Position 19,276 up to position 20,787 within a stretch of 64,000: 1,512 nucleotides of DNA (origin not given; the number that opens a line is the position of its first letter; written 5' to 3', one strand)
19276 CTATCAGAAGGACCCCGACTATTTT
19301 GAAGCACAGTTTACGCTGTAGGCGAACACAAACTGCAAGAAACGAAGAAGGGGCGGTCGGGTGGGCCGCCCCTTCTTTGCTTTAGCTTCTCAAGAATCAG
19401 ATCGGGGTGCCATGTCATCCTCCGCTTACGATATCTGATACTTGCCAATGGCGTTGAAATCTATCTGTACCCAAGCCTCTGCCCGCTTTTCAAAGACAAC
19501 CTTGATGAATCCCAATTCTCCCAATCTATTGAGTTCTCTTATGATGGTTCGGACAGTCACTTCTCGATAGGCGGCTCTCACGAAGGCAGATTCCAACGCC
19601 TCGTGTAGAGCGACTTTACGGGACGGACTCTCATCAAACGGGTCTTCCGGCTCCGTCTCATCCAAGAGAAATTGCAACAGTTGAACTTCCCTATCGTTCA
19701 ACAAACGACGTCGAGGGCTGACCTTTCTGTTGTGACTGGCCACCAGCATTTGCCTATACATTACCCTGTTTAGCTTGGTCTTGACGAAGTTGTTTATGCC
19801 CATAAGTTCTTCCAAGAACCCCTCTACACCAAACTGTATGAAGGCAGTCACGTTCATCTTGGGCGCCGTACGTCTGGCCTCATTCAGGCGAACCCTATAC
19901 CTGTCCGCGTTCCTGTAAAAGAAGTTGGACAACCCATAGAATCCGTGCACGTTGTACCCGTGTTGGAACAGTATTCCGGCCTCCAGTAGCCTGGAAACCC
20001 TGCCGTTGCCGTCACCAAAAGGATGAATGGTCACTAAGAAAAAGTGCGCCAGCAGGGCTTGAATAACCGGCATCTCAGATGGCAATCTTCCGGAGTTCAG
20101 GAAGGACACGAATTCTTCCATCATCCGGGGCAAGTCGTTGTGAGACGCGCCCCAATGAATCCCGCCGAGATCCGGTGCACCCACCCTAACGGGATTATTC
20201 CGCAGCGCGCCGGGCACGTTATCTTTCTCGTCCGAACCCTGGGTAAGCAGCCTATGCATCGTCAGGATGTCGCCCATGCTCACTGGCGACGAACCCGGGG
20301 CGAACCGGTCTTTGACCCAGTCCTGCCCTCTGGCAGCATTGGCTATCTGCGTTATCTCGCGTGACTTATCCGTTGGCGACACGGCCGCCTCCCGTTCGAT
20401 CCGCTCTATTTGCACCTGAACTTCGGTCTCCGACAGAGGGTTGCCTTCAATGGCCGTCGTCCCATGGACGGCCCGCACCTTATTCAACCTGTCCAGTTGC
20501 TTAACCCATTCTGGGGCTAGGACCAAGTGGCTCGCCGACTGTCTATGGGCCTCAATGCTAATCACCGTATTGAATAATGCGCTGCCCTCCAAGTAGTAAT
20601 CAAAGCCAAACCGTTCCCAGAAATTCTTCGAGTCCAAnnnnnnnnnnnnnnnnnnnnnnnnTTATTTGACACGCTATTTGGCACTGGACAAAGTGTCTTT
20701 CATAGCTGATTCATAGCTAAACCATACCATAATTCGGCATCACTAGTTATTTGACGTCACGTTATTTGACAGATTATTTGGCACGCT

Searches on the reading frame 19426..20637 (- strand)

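Call 69: search_protein_families(library=pfam, proteins=[window:19426-20637:-], max_evalue=0.001)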
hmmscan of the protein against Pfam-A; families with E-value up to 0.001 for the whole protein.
window:19426-20637:- (403 aa): 1 family
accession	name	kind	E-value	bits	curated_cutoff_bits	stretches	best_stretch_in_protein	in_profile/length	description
PF02661.23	Fic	-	1.3e-14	55.2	24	1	120-219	3-89/93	Fic/DOC family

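Call 81: search_protein_families(library=padloc, proteins=[window:19426-20637:-], max_evalue=0.01)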
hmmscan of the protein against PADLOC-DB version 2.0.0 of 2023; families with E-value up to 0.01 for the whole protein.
window:19426-20637:- (403 aa): 7 families
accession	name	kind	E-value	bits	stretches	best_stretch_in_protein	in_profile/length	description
PDLC03963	SoFic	-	4.9e-44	149.2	1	53-388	57-348/361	-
PDLC04966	PDC-S24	-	5.1e-15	53.3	1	141-254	251-368/497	-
PDLC04840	PDC-S04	-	2.9e-10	38.3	1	54-218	13-169/227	-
PDLC04839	PDC-S04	-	4.1e-09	34.4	1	166-235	97-171/205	-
PDLC04836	PDC-S04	-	2.3e-08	31.5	1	57-218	30-182/244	-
PDLC04837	PDC-S04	-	4.4e-06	24.1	1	60-218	33-178/234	-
PDLC04838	PDC-S04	-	0.00029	18.7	1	201-231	140-170/209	-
